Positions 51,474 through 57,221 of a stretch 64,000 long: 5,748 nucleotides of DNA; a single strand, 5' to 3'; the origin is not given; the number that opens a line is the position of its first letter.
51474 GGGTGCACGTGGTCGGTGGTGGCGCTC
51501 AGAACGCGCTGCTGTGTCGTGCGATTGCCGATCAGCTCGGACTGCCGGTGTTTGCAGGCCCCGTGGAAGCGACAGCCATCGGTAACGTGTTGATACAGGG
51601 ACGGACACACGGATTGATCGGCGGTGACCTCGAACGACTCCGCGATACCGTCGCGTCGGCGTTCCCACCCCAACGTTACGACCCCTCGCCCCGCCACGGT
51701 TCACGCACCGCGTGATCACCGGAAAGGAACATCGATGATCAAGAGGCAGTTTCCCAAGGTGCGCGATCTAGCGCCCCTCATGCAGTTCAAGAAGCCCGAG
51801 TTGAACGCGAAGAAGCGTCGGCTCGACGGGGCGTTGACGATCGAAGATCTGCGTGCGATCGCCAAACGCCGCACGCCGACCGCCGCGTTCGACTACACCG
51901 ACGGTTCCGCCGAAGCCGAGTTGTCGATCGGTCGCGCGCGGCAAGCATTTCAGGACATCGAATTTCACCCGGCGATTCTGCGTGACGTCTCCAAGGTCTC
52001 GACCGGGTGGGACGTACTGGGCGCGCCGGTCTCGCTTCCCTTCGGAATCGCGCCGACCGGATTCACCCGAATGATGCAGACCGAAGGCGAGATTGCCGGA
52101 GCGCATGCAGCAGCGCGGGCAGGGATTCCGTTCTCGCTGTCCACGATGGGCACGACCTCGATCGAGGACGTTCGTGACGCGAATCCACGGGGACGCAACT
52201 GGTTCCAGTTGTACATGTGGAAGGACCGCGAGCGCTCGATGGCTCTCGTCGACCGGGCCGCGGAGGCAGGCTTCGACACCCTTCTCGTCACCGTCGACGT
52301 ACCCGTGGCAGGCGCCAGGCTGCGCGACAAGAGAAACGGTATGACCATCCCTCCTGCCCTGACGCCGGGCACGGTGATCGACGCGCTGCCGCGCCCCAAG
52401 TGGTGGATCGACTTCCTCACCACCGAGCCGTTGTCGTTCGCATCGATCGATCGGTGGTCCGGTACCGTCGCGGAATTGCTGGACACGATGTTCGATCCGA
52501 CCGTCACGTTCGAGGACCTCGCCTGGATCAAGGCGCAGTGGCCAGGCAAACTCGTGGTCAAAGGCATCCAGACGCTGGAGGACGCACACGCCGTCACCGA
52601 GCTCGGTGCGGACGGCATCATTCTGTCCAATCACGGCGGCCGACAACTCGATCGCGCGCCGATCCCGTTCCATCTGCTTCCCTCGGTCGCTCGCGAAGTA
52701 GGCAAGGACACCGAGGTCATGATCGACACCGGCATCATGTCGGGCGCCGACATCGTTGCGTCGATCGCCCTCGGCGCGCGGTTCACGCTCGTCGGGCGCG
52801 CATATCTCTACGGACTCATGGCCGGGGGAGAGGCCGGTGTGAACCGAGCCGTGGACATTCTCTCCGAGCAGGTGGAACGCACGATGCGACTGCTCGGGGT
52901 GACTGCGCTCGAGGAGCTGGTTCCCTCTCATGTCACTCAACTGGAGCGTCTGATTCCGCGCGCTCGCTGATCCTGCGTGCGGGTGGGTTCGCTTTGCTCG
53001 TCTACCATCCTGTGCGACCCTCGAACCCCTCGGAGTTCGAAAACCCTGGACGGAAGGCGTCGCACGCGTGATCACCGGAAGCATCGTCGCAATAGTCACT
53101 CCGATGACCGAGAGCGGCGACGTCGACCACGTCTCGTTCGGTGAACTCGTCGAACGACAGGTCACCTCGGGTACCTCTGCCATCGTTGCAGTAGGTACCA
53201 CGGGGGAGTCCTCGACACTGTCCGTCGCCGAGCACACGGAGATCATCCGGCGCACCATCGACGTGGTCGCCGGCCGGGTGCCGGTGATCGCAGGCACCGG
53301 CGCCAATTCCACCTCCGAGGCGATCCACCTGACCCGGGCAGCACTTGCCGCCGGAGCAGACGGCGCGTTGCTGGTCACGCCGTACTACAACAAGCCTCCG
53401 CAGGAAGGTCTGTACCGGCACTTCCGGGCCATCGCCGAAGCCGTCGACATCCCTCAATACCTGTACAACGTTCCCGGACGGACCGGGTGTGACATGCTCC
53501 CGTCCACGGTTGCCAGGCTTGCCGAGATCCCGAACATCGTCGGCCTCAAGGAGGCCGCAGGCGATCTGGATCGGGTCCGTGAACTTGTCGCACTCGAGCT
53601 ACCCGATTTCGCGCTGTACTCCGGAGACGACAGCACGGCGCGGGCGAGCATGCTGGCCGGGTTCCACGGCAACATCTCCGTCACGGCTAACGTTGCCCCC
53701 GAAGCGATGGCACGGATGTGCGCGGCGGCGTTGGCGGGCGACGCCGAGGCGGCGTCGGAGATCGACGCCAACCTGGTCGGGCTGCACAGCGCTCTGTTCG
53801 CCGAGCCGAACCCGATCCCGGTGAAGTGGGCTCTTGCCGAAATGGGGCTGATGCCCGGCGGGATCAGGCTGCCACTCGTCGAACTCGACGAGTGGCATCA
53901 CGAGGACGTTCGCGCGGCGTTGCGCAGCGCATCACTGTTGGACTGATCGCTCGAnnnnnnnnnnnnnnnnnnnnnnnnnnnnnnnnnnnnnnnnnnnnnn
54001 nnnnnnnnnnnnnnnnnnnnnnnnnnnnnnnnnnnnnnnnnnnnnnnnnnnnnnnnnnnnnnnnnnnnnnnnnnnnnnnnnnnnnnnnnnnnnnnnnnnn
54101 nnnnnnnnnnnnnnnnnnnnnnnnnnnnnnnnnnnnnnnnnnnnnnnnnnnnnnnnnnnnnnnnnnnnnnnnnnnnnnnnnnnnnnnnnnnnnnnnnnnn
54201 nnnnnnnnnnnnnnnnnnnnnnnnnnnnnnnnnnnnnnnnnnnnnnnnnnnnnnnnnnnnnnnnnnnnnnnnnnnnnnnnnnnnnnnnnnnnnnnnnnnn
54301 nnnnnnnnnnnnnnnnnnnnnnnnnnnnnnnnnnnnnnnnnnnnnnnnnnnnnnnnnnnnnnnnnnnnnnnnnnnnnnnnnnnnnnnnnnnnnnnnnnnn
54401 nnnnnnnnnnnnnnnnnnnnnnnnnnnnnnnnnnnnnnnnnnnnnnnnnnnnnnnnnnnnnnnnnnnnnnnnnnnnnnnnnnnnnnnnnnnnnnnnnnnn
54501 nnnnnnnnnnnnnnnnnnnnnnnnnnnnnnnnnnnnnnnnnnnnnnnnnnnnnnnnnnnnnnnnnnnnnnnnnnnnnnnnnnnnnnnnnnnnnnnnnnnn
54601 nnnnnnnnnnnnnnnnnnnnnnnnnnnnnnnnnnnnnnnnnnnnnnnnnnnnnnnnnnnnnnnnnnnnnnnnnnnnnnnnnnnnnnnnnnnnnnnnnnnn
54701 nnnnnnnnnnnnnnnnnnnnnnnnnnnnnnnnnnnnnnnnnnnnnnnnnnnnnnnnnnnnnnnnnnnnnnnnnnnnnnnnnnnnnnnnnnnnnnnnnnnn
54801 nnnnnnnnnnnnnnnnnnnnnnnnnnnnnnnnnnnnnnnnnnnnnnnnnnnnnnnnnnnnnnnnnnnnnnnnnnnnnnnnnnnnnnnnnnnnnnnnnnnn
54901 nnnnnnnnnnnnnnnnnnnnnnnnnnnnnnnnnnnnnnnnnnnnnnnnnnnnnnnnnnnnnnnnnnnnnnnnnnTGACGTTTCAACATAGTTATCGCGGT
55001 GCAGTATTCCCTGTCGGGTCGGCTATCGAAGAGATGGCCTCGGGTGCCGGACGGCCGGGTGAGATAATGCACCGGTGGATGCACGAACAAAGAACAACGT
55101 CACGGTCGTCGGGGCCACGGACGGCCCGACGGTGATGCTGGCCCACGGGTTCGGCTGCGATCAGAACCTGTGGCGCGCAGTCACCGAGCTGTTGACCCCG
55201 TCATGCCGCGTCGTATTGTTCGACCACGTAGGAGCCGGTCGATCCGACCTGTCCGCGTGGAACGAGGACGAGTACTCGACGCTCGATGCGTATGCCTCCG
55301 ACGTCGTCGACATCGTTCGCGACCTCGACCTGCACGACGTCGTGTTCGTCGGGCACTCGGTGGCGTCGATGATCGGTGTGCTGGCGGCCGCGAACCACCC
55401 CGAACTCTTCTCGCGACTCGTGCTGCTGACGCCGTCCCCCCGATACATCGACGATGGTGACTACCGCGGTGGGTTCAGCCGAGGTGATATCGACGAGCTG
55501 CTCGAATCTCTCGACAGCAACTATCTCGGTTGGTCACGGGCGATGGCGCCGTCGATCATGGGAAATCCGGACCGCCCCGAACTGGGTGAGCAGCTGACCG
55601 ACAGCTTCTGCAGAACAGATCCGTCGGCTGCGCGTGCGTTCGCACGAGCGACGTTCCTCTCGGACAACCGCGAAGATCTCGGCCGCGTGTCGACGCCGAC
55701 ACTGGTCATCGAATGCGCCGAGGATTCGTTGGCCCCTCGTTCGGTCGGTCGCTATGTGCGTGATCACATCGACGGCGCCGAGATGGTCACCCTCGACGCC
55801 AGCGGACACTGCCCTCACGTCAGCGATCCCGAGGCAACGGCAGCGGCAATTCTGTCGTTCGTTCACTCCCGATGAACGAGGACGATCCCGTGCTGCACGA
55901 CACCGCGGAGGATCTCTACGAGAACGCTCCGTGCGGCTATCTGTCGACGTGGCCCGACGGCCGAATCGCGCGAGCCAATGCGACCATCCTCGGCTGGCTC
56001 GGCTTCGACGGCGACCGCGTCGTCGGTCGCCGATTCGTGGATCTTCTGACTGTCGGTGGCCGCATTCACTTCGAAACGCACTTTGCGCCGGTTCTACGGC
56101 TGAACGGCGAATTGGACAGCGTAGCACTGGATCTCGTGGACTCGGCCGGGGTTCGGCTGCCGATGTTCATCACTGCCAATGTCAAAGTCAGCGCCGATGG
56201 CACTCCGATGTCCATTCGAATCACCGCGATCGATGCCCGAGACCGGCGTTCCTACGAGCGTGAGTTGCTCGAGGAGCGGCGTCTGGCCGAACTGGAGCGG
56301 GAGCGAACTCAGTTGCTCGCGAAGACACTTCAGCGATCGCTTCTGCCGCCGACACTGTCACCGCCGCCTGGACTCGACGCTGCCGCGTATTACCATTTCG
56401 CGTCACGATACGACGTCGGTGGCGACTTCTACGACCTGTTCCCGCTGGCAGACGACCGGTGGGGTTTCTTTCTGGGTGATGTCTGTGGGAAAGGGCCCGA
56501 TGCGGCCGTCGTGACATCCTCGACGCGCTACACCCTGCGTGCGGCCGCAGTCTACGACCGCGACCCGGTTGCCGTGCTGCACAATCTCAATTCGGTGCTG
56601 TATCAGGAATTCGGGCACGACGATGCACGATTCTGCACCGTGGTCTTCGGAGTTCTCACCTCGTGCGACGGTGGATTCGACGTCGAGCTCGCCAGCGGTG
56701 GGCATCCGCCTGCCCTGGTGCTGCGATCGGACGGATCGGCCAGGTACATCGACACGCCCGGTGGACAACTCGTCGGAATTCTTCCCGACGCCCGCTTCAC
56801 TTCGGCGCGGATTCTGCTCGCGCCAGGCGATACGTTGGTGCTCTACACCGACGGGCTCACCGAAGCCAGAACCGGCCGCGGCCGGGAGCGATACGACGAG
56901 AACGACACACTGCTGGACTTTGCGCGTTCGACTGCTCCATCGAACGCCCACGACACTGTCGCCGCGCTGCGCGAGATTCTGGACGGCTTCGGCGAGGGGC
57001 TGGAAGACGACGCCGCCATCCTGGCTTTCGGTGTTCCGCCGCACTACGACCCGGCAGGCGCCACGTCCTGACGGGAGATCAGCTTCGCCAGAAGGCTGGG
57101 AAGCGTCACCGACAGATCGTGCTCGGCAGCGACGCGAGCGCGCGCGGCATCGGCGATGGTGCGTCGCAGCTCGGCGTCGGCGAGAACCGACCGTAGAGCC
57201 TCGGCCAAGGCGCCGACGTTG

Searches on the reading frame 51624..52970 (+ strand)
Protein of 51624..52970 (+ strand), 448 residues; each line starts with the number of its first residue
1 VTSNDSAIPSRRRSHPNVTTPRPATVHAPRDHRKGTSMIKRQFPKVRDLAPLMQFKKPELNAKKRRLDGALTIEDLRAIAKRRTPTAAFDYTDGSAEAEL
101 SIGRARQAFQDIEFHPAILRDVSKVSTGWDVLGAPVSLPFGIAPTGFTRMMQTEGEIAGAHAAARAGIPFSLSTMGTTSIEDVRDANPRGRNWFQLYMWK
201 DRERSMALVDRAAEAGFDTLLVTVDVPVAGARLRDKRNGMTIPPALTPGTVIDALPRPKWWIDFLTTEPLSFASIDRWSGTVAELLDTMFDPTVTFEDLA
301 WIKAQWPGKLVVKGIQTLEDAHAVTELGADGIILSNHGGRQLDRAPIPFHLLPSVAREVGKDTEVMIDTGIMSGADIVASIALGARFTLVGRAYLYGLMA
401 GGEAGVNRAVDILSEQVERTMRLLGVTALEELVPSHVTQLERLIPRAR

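Call 68: search_protein_families(library=pfam, proteins=[window:51624-52970:+], max_evalue=0.00001)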
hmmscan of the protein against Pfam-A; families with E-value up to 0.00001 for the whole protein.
window:51624-52970:+ (448 aa): 1 family
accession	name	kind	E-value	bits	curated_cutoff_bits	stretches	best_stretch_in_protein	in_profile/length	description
PF01070.24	FMN_dh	-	1.8e-126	422.4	24.9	1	80-438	1-349/350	FMN-dependent dehydrogenase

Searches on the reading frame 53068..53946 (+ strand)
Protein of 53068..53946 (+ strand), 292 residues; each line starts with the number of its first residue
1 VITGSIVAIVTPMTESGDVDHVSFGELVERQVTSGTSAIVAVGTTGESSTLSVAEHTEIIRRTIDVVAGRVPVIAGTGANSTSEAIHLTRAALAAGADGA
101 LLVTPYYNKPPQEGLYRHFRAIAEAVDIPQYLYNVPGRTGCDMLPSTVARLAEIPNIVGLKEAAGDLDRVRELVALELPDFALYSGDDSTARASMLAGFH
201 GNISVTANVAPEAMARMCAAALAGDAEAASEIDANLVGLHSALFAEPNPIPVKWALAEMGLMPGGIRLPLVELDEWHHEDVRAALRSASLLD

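Call 68: search_protein_families(library=pfam, proteins=[window:53068-53946:+], max_evalue=0.00001)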
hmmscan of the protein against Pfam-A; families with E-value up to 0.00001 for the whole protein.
window:53068-53946:+ (292 aa): 1 family
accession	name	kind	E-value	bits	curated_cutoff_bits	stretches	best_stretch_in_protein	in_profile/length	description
PF00701.28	DHDPS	-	4.7e-102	341.1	22.1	1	2-286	2-287/289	Dihydrodipicolinate synthetase family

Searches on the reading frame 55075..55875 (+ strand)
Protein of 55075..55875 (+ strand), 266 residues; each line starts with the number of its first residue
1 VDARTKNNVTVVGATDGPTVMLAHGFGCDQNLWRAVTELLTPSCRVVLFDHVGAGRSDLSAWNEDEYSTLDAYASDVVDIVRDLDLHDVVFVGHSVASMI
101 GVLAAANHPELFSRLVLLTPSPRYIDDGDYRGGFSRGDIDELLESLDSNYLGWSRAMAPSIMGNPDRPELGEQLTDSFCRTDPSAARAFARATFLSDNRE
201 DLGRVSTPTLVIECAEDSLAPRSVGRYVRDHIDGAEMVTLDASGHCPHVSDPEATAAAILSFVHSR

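Call 68: search_protein_families(library=pfam, proteins=[window:55075-55875:+], max_evalue=0.00001)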
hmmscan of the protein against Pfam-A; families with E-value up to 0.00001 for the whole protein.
window:55075-55875:+ (266 aa): 3 families
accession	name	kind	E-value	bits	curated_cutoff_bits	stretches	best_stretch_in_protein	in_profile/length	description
PF12697.13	Abhydrolase_6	-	2.4e-22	81.1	26.3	1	21-258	2-217/217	Alpha/beta hydrolase family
PF00561.26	Abhydrolase_1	-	1.2e-20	74.7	25.8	1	18-251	1-244/245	alpha/beta hydrolase fold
PF12146.15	Hydrolase_4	-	1.2e-10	41.5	27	1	19-233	6-218/239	Serine aminopeptidase, S33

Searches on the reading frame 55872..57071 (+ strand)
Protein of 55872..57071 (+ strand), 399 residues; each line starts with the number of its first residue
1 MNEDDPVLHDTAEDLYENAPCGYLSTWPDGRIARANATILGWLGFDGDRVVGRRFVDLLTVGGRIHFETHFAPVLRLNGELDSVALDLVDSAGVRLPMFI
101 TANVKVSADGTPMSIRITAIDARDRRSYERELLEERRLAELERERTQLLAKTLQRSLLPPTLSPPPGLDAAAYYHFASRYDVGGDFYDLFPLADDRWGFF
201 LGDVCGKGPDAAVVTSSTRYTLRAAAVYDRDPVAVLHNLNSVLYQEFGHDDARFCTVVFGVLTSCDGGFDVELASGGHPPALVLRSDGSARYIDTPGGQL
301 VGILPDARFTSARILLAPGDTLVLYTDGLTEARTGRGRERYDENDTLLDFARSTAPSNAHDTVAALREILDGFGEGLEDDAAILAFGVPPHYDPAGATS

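Call 68: search_protein_families(library=pfam, proteins=[window:55872-57071:+], max_evalue=0.00001)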
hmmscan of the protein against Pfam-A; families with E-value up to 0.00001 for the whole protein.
window:55872-57071:+ (399 aa): 1 family
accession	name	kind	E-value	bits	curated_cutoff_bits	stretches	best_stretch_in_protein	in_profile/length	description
PF07228.17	SpoIIE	-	2e-45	155.5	25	1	194-387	2-190/192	Stage II sporulation protein E (SpoIIE)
